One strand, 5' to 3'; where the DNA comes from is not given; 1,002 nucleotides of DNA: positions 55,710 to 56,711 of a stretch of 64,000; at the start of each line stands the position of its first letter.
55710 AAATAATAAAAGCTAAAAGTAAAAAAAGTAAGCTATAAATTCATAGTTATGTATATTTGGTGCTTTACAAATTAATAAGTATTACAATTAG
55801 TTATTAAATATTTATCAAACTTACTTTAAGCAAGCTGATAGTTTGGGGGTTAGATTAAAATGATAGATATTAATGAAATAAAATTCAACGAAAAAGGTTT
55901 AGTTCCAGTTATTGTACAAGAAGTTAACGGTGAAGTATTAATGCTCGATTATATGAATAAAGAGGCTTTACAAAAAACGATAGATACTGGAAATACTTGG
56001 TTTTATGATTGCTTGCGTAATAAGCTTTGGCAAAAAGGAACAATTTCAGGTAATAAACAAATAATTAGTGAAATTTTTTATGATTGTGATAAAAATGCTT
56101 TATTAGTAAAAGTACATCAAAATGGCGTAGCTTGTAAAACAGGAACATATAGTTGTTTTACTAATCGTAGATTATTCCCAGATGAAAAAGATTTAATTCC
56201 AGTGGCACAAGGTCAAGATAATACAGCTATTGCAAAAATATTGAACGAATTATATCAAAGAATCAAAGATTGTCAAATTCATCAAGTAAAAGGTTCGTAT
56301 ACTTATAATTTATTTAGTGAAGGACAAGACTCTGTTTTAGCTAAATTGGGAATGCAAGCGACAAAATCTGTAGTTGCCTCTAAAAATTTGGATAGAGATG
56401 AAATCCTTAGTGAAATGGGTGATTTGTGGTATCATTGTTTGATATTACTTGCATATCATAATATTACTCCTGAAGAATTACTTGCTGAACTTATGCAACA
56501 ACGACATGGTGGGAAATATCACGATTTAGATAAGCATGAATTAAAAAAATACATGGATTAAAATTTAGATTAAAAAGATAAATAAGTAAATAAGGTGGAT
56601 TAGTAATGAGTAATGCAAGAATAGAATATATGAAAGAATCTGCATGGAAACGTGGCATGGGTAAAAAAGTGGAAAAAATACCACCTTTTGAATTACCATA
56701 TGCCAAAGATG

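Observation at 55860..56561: HisIE with both active sites dismantled but the ORF intact: candidate pseudoenzyme or sensor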

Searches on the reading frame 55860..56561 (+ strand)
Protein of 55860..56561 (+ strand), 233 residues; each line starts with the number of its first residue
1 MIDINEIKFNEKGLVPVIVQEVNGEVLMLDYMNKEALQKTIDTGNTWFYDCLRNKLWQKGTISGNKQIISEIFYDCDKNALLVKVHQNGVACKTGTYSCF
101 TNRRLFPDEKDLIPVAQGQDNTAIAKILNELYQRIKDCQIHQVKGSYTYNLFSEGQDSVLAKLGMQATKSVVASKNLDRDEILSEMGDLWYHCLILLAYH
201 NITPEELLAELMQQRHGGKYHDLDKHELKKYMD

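Call 3: search_protein_families(library=pfam, proteins=[window:55860-56561:+], max_evalue=0.01)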
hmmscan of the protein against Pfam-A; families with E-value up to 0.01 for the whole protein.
window:55860-56561:+ (233 aa): 2 families
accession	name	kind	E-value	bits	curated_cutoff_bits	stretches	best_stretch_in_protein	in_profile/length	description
PF01502.23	PRA-CH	-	4.1e-27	94.3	27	1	28-101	1-74/74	Phosphoribosyl-AMP cyclohydrolase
PF01503.22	PRA-PH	-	1e-12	48.7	21.3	1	128-213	1-84/86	Phosphoribosyl-ATP pyrophosphohydrolase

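Call 4: search_protein_families(library=ncbifam, proteins=[window:55860-56561:+], max_evalue=0.01)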
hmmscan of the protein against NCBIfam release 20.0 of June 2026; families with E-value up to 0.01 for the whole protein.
window:55860-56561:+ (233 aa): 6 families
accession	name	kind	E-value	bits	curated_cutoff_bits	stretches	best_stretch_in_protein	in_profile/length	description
NF002747.0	PRK02759.1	equivalog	1.6e-62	210.9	187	1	3-215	6-205/208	bifunctional phosphoribosyl-AMP cyclohydrolase/phosphoribosyl-ATP diphosphatase HisIE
NF000768.0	PRK00051.1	equivalog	4.4e-38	129.8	126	1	5-103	14-113/131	phosphoribosyl-AMP cyclohydrolase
NF001611.0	PRK00400.1-3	equivalog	1.1e-21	76.9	99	1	125-216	4-94/108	phosphoribosyl-ATP diphosphatase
TIGR03188.1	histidine_hisI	equivalog_domain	6e-20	71.3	42.7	1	128-211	1-84/84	phosphoribosyl-ATP diphosphatase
NF001613.0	PRK00400.1-5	equivalog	5e-15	55.4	120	1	126-214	4-92/107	phosphoribosyl-ATP diphosphatase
NF001610.0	PRK00400.1-1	equivalog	0.0016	18.5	104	1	122-209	4-91/93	phosphoribosyl-ATP diphosphatase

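Call 6: search_solved_structures(query=window:55860-56561:+, max_evalue=0.01, show_alignments=4)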
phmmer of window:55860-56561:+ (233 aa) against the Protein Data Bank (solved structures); distinct sequences matched with E-value up to 0.01: 6.
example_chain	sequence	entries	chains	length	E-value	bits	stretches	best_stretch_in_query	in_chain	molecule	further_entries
6j22_A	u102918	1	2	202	8.9e-30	107.1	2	12-103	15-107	Histidine biosynthesis bifunctional protein HisIE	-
6j2l_A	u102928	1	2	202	1.2e-29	106.7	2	12-103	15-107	Histidine biosynthesis bifunctional protein HisIE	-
7bgm_A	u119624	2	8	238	1.2e-22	83.8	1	5-215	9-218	Phosphoribosyl-AMP cyclohydrolase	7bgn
1zps_A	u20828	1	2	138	5.3e-22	81.7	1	10-105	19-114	Phosphoribosyl-AMP cyclohydrolase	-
1yvw_A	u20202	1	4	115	5e-17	65.4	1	131-227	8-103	Phosphoribosyl-ATP pyrophosphatase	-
2a7w_A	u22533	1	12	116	7.9e-15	58.2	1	144-217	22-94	Phosphoribosyl-ATP pyrophosphatase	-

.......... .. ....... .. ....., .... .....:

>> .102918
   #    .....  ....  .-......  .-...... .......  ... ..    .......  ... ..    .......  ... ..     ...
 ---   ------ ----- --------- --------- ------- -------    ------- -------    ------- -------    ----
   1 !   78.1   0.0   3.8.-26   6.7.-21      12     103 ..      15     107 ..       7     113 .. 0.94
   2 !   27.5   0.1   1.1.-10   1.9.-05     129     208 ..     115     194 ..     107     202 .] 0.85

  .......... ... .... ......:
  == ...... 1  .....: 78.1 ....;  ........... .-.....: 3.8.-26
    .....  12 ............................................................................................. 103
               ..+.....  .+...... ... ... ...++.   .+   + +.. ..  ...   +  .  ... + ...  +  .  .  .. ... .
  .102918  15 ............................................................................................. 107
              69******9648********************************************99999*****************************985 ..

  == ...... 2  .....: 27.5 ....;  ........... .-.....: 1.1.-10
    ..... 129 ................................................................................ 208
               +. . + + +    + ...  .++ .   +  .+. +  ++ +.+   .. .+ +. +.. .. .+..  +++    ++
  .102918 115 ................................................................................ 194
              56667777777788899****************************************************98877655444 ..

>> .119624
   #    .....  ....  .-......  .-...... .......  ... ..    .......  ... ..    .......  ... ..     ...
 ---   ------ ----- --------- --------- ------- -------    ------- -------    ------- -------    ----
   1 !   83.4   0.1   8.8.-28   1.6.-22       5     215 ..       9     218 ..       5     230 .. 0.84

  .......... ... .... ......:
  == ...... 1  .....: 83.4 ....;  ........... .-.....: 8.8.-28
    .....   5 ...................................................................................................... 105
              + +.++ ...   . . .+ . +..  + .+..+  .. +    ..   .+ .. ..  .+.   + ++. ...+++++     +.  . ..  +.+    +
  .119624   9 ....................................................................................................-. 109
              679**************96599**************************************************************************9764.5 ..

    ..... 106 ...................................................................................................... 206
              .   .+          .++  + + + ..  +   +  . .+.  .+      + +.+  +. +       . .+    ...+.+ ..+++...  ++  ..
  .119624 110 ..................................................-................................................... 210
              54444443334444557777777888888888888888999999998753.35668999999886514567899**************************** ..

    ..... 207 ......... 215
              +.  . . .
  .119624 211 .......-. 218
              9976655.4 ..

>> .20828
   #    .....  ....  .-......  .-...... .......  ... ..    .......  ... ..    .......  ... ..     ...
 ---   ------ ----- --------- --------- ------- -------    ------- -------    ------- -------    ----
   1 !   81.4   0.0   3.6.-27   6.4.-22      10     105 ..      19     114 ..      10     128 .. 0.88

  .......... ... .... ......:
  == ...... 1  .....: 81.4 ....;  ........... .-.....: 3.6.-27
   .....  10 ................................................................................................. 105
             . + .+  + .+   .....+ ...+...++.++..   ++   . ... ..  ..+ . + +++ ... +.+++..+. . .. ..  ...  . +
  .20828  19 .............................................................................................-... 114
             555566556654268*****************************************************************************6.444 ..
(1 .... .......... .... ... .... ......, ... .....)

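Call 7: find_homologous_proteins(query=window:55860-56558:+, max_evalue=0.00001)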
Query window:55860-56558:+ (233 aa): 913 proteins with E <= 0.00001 among 1103 candidates; the best 120 are listed.
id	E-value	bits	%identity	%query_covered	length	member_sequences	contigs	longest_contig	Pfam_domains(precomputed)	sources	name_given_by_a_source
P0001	1.2e-151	521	97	100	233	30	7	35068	PF01502.24,PF01503.23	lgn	-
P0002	5.1e-130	450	83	100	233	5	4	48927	PF01502.24,PF01503.23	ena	-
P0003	1.6e-103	363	66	99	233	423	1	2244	PF01502.24,PF01503.23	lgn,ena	-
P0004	2.4e-85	304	59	95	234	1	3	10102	PF01502.24,PF01503.23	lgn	-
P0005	2.6e-85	304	59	94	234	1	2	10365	PF01502.24,PF01503.23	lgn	-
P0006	1.0e-84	302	59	94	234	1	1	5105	PF01502.24,PF01503.23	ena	-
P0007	1.2e-84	302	58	96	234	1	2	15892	PF01502.24,PF01503.23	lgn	-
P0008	1.2e-84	301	59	94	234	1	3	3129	PF01502.24,PF01503.23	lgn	-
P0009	1.2e-84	301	59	94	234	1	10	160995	PF01502.24,PF01503.23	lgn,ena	-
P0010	1.5e-84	301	59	94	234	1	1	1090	PF01502.24,PF01503.23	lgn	-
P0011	1.6e-84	301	58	95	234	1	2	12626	PF01502.24,PF01503.23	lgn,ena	-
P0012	4.1e-84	300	58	94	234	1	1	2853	PF01502.24,PF01503.23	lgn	-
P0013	4.9e-84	299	60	94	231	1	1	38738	PF01502.24,PF01503.23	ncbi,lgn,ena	-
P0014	8.2e-84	299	61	94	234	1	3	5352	PF01502.24,PF01503.23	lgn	-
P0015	8.9e-84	299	58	96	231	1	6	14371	PF01502.24,PF01503.23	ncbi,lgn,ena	-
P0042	2.2e-82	294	59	95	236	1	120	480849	PF01502.24,PF01503.23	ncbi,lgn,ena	-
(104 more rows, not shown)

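Call 9: find_encoding_contigs(protein=P0002, flank=10000, max_places=4)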
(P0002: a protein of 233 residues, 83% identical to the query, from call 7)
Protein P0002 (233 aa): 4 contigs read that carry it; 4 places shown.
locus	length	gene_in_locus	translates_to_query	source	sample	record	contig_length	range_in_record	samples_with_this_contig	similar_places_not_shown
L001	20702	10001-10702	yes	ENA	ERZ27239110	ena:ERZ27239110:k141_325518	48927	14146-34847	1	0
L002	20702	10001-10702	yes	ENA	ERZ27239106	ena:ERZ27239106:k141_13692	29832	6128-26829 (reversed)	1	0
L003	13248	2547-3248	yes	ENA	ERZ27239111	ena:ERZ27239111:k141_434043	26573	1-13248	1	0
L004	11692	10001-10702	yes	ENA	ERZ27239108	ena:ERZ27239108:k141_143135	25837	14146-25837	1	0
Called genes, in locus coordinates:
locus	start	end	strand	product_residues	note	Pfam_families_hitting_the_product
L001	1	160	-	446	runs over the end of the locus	PF02378:PTS_EIIC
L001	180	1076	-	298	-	PF13580:SIS_2 (faint), PF22198:GKRP_SIS_2, PF22645:GKRP_SIS_N, PF01380:SIS, PF20741:GKRP-like_C (weak)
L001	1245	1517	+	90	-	-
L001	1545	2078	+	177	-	-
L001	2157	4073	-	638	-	PF07715:Plug, PF00593:TonB_dep_Rec_b-barrel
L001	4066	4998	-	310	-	-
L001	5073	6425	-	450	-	PF00202:Aminotran_3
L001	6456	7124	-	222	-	PF01656:CbiA, PF13500:AAA_26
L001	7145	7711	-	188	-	PF02632:BioY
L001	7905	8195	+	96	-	PF01371:Trp_repressor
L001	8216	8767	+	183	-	PF01966:HD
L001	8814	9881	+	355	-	PF00155:Aminotran_1_2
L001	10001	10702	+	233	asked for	PF01502:PRA-CH, PF01503:PRA-PH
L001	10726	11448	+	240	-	PF00881:Nitroreductase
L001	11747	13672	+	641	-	PF08279:HTH_11, PF13412:HTH_24 (faint), PF05043:Mga, PF00874:PRD, PF00359:PTS_EIIA_2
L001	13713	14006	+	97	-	PF02302:PTS_IIB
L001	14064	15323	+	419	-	PF03611:EIIC-GAT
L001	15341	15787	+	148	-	PF00359:PTS_EIIA_2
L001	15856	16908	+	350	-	PF08240:ADH_N, PF16912:Glu_dehyd_C, PF00107:ADH_zinc_N, PF13602:ADH_zinc_N_2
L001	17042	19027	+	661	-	PF00456:Transketolase_N, PF02779:Transket_pyr, PF22613:Transketolase_C_1, PF02780:Transketolase_C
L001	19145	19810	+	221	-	PF00834:Ribul_P_3_epim, PF00977:His_biosynth (faint)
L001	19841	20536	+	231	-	PF00834:Ribul_P_3_epim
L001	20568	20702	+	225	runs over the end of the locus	PF00923:TAL_FSA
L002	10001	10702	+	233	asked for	PF01502:PRA-CH, PF01503:PRA-PH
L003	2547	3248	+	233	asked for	PF01502:PRA-CH, PF01503:PRA-PH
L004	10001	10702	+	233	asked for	PF01502:PRA-CH, PF01503:PRA-PH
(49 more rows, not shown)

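Call 10: find_encoding_contigs(protein=P0001, flank=10000, max_places=4)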
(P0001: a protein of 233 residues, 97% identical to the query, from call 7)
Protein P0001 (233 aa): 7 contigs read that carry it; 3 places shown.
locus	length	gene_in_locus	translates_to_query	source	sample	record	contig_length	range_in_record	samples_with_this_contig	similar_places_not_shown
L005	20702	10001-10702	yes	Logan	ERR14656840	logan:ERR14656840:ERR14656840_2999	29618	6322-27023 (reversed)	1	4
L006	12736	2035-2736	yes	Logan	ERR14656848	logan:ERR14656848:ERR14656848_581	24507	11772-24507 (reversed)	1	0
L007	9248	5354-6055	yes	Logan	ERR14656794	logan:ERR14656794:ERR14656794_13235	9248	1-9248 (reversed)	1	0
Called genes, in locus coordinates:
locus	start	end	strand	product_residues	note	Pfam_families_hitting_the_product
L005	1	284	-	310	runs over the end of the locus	-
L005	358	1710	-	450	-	PF00202:Aminotran_3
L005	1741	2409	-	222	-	PF01656:CbiA (weak), PF13500:AAA_26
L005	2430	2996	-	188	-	PF02632:BioY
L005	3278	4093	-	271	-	PF00106:adh_short, PF08659:KR, PF01370:Epimerase (weak), PF13561:adh_short_C2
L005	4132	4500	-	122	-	PF03829:PTSIIA_gutA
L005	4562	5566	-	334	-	PF03612:EIIBC-GUT_N, PF07663:EIIBC-GUT_C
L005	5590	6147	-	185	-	PF03608:EII-GUT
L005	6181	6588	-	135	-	PF06923:GutM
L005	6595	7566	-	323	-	PF13384:HTH_23 (weak), PF13412:HTH_24 (weak), PF08281:Sigma70_r4_2 (weak), PF04198:Sugar-bind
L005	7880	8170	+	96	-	PF01371:Trp_repressor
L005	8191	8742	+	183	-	PF01966:HD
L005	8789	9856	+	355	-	PF00155:Aminotran_1_2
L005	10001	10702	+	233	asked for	PF01502:PRA-CH, PF01503:PRA-PH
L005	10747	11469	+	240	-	PF00881:Nitroreductase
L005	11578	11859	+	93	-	PF00834:Ribul_P_3_epim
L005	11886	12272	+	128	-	PF00834:Ribul_P_3_epim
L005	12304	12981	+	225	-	PF00923:TAL_FSA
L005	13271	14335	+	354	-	PF00154:RecA_N, PF08423:Rad51, PF06745:ATPase, PF27531:MT3502_N (weak), PF21096:RecA_C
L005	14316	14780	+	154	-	PF21982:RecX_HTH1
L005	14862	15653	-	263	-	PF03446:NAD_binding_2, PF03807:F420_oxidored, PF14748:P5CR_dimer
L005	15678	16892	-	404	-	PF02441:Flavoprotein, PF04127:DFP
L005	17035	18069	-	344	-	PF01118:Semialdhyde_dh, PF02774:Semialdhyde_dhC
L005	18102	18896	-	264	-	PF01113:DapB_N, PF05173:DapB_C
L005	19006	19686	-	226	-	PF09335:VTT_dom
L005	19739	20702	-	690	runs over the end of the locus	PF17191:RecG_wedge, PF01336:tRNA_anti-codon, PF00270:DEAD, PF04851:ResIII, PF00271:Helicase_C, PF19833:RecG_dom3_C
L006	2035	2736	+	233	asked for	PF01502:PRA-CH, PF01503:PRA-PH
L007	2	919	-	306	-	?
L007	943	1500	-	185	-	PF03608:EII-GUT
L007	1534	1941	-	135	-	PF06923:GutM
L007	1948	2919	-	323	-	PF13384:HTH_23 (weak), PF13412:HTH_24 (weak), PF08281:Sigma70_r4_2 (weak), PF04198:Sugar-bind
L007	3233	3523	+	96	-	PF01371:Trp_repressor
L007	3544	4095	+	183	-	PF01966:HD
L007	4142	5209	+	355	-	PF00155:Aminotran_1_2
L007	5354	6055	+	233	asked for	PF01502:PRA-CH, PF01503:PRA-PH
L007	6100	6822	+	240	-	PF00881:Nitroreductase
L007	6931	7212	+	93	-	PF00834:Ribul_P_3_epim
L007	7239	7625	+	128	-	PF00834:Ribul_P_3_epim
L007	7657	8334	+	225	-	PF00923:TAL_FSA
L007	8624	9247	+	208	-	?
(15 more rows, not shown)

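Call 11: find_encoding_contigs(protein=P0003, flank=10000, max_places=4)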
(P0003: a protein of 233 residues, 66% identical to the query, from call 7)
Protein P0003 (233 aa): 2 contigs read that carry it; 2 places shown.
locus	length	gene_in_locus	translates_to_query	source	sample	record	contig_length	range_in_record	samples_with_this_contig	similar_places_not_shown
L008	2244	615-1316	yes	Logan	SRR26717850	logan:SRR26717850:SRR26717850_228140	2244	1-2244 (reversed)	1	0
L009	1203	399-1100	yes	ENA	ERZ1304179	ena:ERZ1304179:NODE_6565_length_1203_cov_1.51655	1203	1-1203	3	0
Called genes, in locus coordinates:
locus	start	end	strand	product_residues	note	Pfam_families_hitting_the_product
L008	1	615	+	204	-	?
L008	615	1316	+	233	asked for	PF01502:PRA-CH, PF01503:PRA-PH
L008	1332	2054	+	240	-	PF00881:Nitroreductase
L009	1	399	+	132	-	?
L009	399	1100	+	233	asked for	PF01502:PRA-CH, PF01503:PRA-PH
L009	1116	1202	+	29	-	?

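Call 12: find_encoding_contigs(protein=P0042, flank=10000, max_places=2)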
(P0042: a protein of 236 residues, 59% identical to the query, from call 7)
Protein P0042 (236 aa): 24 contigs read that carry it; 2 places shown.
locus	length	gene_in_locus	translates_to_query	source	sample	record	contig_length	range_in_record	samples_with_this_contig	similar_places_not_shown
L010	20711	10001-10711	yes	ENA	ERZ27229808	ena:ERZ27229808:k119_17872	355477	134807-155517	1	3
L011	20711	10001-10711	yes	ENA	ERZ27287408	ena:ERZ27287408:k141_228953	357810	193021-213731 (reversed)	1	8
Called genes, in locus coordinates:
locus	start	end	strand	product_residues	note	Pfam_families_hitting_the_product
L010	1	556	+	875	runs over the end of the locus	PF01411:tRNA-synt_2c, PF07973:tRNA_SAD, PF02272:DHHA1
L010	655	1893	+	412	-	PF25919:BSH_CusB (faint), PF00364:Biotin_lipoyl (faint), PF25984:BSH_YknX (faint)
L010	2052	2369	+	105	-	PF01371:Trp_repressor, PF13384:HTH_23 (weak)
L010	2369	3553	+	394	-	PF01409:tRNA-synt_2d (faint), PF13393:tRNA-synt_His, PF00152:tRNA-synt_2 (faint), PF00587:tRNA-synt_2b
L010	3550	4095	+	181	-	PF01966:HD (weak)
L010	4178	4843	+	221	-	PF01634:HisG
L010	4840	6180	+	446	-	PF00815:Histidinol_dh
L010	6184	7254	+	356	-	PF00155:Aminotran_1_2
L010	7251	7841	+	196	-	PF00475:IGPD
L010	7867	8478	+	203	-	PF00117:GATase, PF07685:GATase_3 (weak), PF01174:SNO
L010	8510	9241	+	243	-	PF00977:His_biosynth, PF01207:Dus (faint)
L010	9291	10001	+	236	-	PF00977:His_biosynth, PF01207:Dus (faint), PF03060:NMO (faint)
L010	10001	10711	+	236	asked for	PF01502:PRA-CH, PF01503:PRA-PH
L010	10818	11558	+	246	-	PF00881:Nitroreductase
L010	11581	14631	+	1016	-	PF13091:PLDc_2, PF00270:DEAD, PF04851:ResIII, PF18766:SWI2_SNF2, PF00271:Helicase_C, PF26350:DUF8090, PF11907:DUF3427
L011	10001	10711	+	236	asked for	PF01502:PRA-CH, PF01503:PRA-PH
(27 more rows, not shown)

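Call 13: find_encoding_contigs(protein=P0004, flank=10000, max_places=2)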
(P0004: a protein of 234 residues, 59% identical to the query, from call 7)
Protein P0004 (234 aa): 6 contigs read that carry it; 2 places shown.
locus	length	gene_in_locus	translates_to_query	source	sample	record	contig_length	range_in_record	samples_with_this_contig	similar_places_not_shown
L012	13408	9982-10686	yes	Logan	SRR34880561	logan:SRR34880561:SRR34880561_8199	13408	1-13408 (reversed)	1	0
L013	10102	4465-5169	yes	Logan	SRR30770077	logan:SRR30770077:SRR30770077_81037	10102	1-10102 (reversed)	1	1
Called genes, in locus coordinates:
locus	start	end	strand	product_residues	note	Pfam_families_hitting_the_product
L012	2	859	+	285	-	?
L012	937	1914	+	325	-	-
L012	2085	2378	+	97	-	PF01371:Trp_repressor, PF13384:HTH_23 (weak)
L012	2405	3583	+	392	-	PF13393:tRNA-synt_His, PF00587:tRNA-synt_2b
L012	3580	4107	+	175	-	PF01966:HD (weak)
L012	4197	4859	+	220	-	PF01634:HisG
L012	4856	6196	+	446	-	PF00815:Histidinol_dh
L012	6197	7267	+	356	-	PF00155:Aminotran_1_2, PF00266:Aminotran_5 (faint)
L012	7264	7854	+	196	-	PF00475:IGPD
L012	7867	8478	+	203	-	PF00117:GATase, PF07685:GATase_3 (weak), PF01174:SNO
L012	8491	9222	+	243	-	PF00977:His_biosynth, PF01207:Dus (faint)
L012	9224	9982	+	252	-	PF00977:His_biosynth, PF01207:Dus (faint), PF03060:NMO (faint)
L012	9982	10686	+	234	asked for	PF01502:PRA-CH, PF01503:PRA-PH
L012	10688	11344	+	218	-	PF00881:Nitroreductase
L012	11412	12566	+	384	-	PF07690:MFS_1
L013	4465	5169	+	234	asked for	PF01502:PRA-CH, PF01503:PRA-PH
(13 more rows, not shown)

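Call 14: search_protein_families(library=pfam, proteins=[L008:1-612:+, L008:1332-2054:+])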
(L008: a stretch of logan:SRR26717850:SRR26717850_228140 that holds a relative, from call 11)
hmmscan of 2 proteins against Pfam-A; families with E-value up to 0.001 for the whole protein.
L008:1-612:+ (204 aa): 7 families
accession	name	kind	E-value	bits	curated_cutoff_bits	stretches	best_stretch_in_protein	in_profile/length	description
PF00977.27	His_biosynth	-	6.7e-68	229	23.6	1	1-186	48-227/228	Histidine biosynthesis protein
PF03060.21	NMO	-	2.4e-07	30.9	28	0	111-179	150-223/331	Nitronate monooxygenase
PF01207.24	Dus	-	3.1e-07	30.3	20.4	1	15-72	177-230/311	Dihydrouridine synthase (Dus)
PF04309.18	G3P_antiterm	-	8e-05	22.6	27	0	14-56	127-169/173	Glycerol-3-phosphate responsive antiterminator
PF01180.27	DHO_dh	-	0.00018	21.2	27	0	20-66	232-281/291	Dihydroorotate dehydrogenase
PF00478.31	IMPDH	-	0.00029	20.4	25.6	0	10-54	192-235/345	IMP dehydrogenase / GMP reductase domain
PF05690.20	ThiG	-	0.00097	19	23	0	23-60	172-209/247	Thiazole biosynthesis protein ThiG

L008:1332-2054:+ (240 aa): 1 family
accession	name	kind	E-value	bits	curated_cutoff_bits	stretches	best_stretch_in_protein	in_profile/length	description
PF00881.29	Nitroreductase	-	3.3e-25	89.7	23.5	1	59-240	2-167/167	Nitroreductase family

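Call 16: find_related_loci(query=window:55860-56558:+, collection=genome_contigs, flank=10000)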
Query window:55860-56558:+ (233 aa) in genome_contigs; peptide patterns used: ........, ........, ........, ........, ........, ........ (x = any residue, [..] = any of these).
25 stretches matched a pattern, but none encodes a relative of the query by tblastn (E <= 1e-3).

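Call 18: find_related_loci(query=A2, collection=genome_contigs, flank=10000)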
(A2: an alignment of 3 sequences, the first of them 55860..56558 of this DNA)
Query A2 (233 aa) in genome_contigs; peptide patterns used: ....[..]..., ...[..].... (x = any residue, [..] = any of these).
125 stretches matched a pattern; 2 encode a relative of the query (tblastn E <= 1e-3); 2 distinct loci.
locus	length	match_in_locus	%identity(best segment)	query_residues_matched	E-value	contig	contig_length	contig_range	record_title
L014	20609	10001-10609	40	1-216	1e-45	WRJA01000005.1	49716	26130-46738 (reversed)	MAG: Oscillospiraceae bacterium isolate Nt197P3bin67 Ga0082212_10000675, whole genome shotgun sequence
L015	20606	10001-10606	41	1-216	2e-45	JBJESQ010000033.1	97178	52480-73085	MAG: Lentihominibacter sp. isolate LOHA16_bin.026 NODE_48_length_97178_cov_32.881810, whole genome shotgun sequence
